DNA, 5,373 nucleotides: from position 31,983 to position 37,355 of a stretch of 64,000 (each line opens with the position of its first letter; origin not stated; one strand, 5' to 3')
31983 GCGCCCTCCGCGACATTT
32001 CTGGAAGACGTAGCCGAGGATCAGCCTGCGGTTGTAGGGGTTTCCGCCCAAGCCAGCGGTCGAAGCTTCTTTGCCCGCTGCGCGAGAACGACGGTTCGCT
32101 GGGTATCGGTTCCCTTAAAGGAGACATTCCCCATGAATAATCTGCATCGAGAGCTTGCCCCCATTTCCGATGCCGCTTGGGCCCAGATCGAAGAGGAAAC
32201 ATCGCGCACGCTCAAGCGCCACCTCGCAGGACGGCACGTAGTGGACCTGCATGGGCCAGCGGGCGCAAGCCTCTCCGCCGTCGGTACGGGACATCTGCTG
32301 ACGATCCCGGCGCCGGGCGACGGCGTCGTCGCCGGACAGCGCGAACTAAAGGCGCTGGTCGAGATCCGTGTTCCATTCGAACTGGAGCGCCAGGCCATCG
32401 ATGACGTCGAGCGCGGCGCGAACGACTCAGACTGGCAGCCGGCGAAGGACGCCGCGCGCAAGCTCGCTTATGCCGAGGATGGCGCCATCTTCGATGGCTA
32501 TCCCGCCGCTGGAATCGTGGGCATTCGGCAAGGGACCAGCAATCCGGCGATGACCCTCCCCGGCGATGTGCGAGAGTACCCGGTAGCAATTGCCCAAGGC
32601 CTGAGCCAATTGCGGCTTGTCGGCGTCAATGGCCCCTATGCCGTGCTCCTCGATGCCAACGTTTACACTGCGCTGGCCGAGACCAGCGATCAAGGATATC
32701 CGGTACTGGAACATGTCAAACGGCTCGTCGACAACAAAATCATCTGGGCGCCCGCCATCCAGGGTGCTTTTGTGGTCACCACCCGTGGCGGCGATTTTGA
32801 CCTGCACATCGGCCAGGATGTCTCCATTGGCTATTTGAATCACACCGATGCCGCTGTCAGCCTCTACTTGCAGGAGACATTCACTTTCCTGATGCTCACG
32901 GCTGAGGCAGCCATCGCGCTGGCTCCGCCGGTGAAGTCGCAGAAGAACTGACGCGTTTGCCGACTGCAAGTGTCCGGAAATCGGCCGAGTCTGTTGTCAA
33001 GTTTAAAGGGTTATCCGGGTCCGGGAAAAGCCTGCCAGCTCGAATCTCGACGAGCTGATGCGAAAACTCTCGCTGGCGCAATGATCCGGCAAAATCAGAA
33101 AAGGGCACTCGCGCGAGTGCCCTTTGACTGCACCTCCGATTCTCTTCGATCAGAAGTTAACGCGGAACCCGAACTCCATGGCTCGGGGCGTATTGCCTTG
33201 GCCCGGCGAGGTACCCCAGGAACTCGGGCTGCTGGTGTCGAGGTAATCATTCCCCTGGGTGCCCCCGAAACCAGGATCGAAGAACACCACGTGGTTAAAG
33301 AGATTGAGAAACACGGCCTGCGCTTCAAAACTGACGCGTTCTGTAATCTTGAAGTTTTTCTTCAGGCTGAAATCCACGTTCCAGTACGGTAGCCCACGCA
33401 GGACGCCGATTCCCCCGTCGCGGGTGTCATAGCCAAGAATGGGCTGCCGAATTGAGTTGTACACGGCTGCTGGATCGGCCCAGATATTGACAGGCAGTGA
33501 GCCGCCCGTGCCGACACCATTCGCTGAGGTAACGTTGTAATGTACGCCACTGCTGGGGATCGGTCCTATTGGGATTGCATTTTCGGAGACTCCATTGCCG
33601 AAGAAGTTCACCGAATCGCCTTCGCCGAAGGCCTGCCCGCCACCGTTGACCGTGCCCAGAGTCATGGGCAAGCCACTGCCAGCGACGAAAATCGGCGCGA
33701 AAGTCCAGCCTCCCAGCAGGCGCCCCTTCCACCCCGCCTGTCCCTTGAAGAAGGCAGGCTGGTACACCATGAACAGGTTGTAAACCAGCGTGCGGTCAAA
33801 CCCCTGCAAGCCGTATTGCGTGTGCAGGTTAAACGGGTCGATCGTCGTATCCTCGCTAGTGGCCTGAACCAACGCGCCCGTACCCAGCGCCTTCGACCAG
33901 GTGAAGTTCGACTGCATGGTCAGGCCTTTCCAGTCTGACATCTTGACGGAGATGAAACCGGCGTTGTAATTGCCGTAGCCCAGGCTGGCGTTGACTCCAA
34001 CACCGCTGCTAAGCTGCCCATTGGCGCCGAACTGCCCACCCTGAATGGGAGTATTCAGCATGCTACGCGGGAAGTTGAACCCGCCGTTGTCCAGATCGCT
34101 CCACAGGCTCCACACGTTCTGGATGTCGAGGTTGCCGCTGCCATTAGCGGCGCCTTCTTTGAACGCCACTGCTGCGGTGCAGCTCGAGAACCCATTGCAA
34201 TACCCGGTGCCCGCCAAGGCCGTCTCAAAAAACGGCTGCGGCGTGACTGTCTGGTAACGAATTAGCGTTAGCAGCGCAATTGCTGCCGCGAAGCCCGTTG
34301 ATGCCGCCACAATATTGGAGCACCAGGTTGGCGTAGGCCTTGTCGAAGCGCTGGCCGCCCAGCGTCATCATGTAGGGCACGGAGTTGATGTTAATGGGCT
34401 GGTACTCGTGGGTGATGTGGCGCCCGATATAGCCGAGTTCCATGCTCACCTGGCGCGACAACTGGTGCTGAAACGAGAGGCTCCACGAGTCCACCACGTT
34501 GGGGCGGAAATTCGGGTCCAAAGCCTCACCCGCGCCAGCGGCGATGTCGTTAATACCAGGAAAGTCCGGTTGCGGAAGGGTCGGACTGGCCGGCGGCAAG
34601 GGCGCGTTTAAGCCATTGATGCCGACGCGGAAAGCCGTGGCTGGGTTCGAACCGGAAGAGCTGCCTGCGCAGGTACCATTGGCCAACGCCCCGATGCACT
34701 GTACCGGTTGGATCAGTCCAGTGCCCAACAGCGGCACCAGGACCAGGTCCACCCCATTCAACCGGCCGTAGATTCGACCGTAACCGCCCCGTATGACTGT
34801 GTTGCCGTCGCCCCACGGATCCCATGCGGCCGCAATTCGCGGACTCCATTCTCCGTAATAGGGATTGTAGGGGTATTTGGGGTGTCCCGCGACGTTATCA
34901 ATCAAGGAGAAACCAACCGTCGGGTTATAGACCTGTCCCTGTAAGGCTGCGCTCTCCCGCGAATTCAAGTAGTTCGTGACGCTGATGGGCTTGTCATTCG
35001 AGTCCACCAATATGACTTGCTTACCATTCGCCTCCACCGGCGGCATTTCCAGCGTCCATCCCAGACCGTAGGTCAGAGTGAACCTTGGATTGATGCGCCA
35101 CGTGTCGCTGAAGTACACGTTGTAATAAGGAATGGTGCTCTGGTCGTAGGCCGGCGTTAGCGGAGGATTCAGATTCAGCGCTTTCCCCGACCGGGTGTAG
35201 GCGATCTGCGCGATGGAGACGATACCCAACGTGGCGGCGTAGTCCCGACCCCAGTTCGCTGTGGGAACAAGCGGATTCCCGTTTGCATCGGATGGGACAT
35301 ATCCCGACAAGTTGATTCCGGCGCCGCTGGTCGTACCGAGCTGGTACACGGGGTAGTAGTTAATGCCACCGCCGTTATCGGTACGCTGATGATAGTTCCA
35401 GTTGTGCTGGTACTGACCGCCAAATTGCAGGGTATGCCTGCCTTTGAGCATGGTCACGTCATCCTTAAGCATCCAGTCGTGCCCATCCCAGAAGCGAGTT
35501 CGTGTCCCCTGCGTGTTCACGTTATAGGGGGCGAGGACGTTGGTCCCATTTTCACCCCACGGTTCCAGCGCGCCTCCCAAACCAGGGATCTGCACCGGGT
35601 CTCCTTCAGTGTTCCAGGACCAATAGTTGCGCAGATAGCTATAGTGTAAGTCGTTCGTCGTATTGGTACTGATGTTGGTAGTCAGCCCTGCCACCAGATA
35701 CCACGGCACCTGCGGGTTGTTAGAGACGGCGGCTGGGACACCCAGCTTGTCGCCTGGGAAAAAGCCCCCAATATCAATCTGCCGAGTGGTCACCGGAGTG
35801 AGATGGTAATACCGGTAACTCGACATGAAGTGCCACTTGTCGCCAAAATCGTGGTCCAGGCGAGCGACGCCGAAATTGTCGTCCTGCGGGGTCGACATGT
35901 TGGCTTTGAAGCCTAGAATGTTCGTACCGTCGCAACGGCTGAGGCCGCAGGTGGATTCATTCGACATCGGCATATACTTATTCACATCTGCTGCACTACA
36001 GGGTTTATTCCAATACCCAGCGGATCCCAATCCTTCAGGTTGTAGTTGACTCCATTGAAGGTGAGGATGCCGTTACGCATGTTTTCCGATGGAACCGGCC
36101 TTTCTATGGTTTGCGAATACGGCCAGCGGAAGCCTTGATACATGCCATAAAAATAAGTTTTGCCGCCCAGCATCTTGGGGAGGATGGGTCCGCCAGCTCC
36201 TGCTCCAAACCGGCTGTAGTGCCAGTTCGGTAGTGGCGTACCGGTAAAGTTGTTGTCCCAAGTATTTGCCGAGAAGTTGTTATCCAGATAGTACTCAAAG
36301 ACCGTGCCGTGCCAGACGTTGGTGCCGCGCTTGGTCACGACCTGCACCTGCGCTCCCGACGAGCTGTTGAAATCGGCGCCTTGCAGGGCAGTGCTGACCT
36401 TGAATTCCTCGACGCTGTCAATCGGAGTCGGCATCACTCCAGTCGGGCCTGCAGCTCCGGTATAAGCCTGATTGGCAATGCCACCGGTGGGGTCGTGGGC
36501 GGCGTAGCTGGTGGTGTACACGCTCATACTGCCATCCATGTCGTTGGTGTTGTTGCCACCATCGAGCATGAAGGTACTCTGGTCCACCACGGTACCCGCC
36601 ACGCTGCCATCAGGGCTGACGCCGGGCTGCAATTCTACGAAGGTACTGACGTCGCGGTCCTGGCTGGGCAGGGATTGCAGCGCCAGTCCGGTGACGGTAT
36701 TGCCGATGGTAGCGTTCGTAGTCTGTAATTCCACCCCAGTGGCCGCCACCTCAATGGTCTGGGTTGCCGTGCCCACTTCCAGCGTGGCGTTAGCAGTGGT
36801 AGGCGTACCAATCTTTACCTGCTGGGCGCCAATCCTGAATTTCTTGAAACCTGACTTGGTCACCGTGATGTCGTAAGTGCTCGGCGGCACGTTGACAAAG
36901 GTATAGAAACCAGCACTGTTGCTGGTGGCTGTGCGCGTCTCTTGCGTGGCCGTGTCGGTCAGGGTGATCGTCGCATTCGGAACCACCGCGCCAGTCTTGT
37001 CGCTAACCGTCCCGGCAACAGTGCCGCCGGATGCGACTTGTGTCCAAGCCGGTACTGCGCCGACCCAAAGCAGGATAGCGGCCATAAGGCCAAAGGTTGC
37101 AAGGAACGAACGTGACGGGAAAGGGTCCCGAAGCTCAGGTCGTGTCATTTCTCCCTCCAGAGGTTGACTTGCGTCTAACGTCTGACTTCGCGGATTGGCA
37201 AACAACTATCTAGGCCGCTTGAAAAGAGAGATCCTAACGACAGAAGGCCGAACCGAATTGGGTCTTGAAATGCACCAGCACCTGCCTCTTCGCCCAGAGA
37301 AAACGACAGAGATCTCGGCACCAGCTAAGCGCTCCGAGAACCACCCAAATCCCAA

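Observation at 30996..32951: Hidden DyP-peroxidase / encapsulin nanocompartment operon, shown as one 651-aa fusion ORF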

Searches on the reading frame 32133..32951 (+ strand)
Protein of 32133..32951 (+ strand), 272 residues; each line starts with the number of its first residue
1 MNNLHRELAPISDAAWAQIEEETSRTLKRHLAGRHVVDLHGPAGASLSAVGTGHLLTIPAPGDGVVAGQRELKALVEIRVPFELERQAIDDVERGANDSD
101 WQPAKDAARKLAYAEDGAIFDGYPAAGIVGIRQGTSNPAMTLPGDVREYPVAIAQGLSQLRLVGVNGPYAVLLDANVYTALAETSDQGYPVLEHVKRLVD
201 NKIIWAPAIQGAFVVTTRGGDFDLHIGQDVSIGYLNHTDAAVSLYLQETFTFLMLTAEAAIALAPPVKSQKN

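Call 6: find_related_loci(query=window:32133-32951:+, collection=genome_contigs, flank=6000)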
Query window:32133-32951:+ (272 aa) in genome_contigs; peptide patterns used: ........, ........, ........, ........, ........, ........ (x = any residue, [..] = any of these).
600 stretches matched a pattern (row limit reached: there are more); 559 encode a relative of the query (tblastn E <= 1e-3); the best 80 are kept; 80 distinct loci.
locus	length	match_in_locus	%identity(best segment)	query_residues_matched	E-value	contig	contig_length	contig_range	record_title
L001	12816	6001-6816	87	1-272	2e-163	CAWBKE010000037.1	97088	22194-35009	MAG: uncultured Acidobacteriaceae bacterium isolate MFD03044.bin.1.102 genome assembly, contig: contig_81159, whole geno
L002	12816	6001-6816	89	1-272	2e-161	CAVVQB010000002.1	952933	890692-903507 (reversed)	MAG: uncultured Acidobacteriaceae bacterium isolate MFD02579.bin.1.51 genome assembly, contig: contig_17049, whole genom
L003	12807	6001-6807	85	1-269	1e-154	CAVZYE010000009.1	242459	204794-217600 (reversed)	MAG: uncultured Acidobacteriaceae bacterium isolate MFD01828.bin.2.27 genome assembly, contig: contig_22976, whole genom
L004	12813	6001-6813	84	1-271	2e-153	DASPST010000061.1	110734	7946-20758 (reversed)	MAG TPA_asm: Terriglobales bacterium isolate SMAG_U12258 k141_345401, whole genome shotgun sequence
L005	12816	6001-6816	82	1-272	2e-152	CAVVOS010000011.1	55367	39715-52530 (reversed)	MAG: uncultured Acidobacteriaceae bacterium isolate MFD02138.bin.1.23 genome assembly, contig: contig_2726, whole genome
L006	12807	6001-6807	83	1-269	2e-152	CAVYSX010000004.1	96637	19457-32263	MAG: uncultured Acidobacteriota bacterium isolate MFD05521.bin.2.7 genome assembly, contig: contig_125445, whole genome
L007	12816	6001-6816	81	1-272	5e-152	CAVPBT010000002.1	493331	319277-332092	MAG: uncultured Acidobacteriaceae bacterium isolate MFD00008.bin.1.139 genome assembly, contig: contig_30926, whole geno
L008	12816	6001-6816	82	1-272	4e-152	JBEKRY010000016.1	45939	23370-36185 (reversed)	MAG: Candidatus Sulfotelmatobacter sp. isolate SPRUCE 521 SPRUCE_521_16, whole genome shotgun sequence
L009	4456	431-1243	83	1-271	2e-155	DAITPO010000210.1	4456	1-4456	MAG TPA_asm: Candidatus Acidiferrales bacterium isolate CTOTU28694 NODE_17153_length_4456_cov_12.460577, whole genome sh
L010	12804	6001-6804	84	1-268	6e-152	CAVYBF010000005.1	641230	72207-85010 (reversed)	MAG: uncultured Acidobacteriaceae bacterium isolate MFD03044.bin.1.103 genome assembly, contig: contig_11760, whole geno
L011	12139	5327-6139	82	1-271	6e-152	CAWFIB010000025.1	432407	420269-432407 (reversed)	MAG: uncultured Acidobacteriaceae bacterium isolate MFD02416.bin.1.391 genome assembly, contig: contig_26483, whole geno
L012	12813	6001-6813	83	1-271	1e-151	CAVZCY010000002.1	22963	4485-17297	MAG: uncultured Acidobacteriaceae bacterium isolate MFD09286.bin.1.158 genome assembly, contig: contig_116726, whole gen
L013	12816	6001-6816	85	1-272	8e-152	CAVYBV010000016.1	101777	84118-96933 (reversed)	MAG: uncultured Acidobacteriota bacterium isolate MFD03044.bin.1.157 genome assembly, contig: contig_53401, whole genome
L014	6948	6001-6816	82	1-272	2e-151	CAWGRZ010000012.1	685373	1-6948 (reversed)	MAG: uncultured Acidobacteriaceae bacterium isolate MFD06435.bin.1.130 genome assembly, contig: contig_44999, whole geno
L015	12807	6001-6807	84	1-269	2e-151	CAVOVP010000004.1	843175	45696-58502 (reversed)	MAG: uncultured Acidobacteriota bacterium isolate MFD00008.bin.1.47 genome assembly, contig: contig_21562, whole genome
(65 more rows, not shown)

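Call 18: search_solved_structures(query=window:32133-32951:+, max_evalue=1e-10)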
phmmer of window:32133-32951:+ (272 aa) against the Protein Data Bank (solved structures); distinct sequences matched with E-value up to 1e-10: 33.
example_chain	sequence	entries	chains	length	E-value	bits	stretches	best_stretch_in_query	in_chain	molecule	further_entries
9i8d_A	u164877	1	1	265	1.7e-112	378.3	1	1-264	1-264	Encapsulin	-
9fn9_A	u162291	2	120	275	5.5e-111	373.4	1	1-269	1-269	29 kDa antigen Cfp29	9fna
7boj_A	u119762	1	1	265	2.9e-110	371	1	1-265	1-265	29 kDa antigen Cfp29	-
6i9g_A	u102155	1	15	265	3.9e-109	367.3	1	1-265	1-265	Linocin-M18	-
9bkx_A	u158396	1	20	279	6.3e-108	363.4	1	1-265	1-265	Type 1 encapsulin shell protein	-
7phm_Z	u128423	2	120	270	8.3e-108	363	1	1-264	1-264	29 kDa antigen CFP29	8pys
7p1t_A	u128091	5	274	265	9.4e-108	362.8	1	1-264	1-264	29 kDa antigen, Cfp29 | Type 1 encapsulin shell protein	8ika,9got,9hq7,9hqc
9e5e_A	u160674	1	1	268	3.1e-107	361.1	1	1-267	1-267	Bacteriocin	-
8u50_A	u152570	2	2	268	1.5e-104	352.3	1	1-265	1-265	Klebsiella pneumoniae family 1 encapsulin shell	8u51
7bcv_A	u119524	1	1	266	3.8e-90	305.1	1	1-263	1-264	Linocin-M18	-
8dn9_A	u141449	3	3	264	5.4e-70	239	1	1-263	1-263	29 kDa antigen cfp29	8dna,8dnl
9ry4_A0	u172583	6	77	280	7.2e-68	232.1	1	1-263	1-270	Type 1 encapsulin shell protein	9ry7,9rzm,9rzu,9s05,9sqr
7odw_A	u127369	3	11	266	8.9e-57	195.7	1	2-263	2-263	Linocin_M18 bacteriocin protein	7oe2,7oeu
7k5w_A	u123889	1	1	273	2.8e-37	131.8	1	3-263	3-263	Maritimacin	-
7lij_A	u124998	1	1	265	2.9e-37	131.8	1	3-263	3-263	Maritimacin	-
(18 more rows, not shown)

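Call 40: search_solved_structures(query=window:32133-32951:+, max_evalue=1e-100, show_alignments=3)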
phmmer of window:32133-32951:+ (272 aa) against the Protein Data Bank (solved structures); distinct sequences matched with E-value up to 1e-100: 9.
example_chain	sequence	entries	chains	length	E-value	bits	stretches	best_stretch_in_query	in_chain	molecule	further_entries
9i8d_A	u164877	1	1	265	1.7e-112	378.3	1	1-264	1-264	Encapsulin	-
9fn9_A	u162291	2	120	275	5.5e-111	373.4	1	1-269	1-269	29 kDa antigen Cfp29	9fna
7boj_A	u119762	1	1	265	2.9e-110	371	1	1-265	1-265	29 kDa antigen Cfp29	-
6i9g_A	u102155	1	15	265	3.9e-109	367.3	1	1-265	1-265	Linocin-M18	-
9bkx_A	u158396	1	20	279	6.3e-108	363.4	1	1-265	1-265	Type 1 encapsulin shell protein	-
7phm_Z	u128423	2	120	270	8.3e-108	363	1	1-264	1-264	29 kDa antigen CFP29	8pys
7p1t_A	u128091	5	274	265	9.4e-108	362.8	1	1-264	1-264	29 kDa antigen, Cfp29 | Type 1 encapsulin shell protein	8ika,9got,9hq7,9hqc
9e5e_A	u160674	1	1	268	3.1e-107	361.1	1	1-267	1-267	Bacteriocin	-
8u50_A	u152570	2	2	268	1.5e-104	352.3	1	1-265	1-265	Klebsiella pneumoniae family 1 encapsulin shell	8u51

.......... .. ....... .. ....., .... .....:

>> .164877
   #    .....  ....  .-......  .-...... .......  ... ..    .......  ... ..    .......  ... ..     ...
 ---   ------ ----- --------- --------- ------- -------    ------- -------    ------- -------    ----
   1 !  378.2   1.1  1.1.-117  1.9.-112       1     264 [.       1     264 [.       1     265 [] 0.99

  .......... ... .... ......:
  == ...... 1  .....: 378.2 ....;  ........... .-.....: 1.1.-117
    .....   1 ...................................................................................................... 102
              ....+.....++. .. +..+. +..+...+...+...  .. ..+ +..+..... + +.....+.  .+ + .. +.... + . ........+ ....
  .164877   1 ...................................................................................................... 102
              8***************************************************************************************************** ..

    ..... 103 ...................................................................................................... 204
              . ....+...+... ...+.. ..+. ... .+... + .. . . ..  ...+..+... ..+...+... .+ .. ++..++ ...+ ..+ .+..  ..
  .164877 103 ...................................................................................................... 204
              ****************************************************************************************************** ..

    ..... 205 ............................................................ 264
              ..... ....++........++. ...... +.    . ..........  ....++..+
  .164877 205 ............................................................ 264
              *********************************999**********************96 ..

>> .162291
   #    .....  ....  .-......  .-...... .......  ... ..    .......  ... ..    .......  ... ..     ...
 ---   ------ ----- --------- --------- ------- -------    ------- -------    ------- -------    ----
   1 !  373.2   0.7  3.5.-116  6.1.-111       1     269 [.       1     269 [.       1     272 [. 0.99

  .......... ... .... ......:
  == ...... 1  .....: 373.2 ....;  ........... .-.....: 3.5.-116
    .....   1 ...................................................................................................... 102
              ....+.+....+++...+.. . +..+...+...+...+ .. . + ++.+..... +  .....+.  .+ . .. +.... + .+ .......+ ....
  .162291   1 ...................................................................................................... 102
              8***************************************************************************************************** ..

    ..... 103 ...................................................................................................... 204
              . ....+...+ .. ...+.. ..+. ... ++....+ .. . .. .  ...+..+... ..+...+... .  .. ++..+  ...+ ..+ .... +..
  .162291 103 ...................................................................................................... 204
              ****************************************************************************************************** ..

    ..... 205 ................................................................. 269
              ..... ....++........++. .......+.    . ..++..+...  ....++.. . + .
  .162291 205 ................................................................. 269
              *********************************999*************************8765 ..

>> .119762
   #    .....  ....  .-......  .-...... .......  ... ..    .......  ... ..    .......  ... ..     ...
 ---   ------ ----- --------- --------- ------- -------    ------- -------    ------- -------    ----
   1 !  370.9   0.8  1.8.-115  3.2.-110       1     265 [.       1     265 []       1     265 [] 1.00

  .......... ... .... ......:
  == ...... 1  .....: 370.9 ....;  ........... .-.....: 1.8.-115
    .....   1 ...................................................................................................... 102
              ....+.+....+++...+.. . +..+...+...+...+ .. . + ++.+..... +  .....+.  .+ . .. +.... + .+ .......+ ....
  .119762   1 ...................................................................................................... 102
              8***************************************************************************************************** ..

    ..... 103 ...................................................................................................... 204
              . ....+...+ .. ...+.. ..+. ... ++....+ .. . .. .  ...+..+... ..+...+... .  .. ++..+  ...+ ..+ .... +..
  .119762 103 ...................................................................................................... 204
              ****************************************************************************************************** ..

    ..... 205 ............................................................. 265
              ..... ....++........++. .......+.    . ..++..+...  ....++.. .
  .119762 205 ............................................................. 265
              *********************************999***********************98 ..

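Call 51: search_protein_families(library=ncbifam, proteins=[window:32133-32951:+], max_evalue=0.00001)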
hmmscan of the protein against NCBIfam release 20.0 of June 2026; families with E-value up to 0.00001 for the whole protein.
window:32133-32951:+ (272 aa): 1 family
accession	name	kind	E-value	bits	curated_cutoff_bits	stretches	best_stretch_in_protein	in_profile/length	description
NF041155.2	encap_f1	equivalog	4.4e-104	347.5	100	1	4-263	1-261/261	family 1 encapsulin nanocompartment shell protein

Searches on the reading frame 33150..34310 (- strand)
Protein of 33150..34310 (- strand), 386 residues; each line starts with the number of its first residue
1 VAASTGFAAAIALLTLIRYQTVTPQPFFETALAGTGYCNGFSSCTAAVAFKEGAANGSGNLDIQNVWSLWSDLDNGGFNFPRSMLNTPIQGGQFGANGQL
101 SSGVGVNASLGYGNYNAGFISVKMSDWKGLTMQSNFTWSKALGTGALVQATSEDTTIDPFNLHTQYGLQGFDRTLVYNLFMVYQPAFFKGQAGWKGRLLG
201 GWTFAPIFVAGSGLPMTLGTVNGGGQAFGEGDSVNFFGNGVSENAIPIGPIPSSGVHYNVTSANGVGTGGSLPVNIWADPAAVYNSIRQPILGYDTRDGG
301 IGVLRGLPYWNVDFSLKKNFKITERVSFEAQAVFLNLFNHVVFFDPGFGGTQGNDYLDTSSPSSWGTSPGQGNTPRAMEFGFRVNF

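Call 12: search_protein_families(library=pfam, proteins=[window:33150-34310:-], max_evalue=0.001)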
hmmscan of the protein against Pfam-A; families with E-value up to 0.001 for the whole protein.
window:33150-34310:- (386 aa): 1 family
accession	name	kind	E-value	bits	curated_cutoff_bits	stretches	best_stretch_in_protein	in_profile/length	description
PF25183.1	OMP_b-brl_4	-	1.6e-35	123.2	30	1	102-376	592-835/838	Outer membrane beta barrel domain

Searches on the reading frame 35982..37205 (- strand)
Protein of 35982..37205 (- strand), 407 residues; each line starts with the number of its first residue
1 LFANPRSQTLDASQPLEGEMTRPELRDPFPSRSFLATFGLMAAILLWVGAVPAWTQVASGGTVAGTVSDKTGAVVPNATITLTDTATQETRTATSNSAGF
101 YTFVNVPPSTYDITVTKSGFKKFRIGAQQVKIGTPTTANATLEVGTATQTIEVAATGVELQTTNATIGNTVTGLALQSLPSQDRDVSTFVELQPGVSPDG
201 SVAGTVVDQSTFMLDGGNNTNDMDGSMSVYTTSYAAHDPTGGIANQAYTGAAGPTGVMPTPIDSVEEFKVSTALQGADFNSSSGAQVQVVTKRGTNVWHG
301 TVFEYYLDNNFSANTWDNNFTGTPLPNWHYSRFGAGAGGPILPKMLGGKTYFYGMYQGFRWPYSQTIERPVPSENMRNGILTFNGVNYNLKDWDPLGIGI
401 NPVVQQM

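Call 12: search_protein_families(library=pfam, proteins=[window:35982-37205:-], max_evalue=0.001)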
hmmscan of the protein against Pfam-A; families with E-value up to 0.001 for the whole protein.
window:35982-37205:- (407 aa): 5 families
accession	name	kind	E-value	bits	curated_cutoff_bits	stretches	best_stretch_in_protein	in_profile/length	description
PF25183.1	OMP_b-brl_4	-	5e-21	75.3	30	1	290-382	1-88/838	Outer membrane beta barrel domain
PF13620.12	CarboxypepD_reg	-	1.8e-19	70.3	32.3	1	62-143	1-82/82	Carboxypeptidase regulatory-like domain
PF13715.12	CarbopepD_reg_2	-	1.4e-05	25.4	32.2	1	63-146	1-78/88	CarboxypepD_reg-like domain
PF17210.9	SdrD_B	-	5.5e-05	23.8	29.7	1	68-128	17-75/112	SdrD B-like domain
PF17802.7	SpaA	-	0.00041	20.9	23.1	1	68-120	9-65/91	Prealbumin-like fold domain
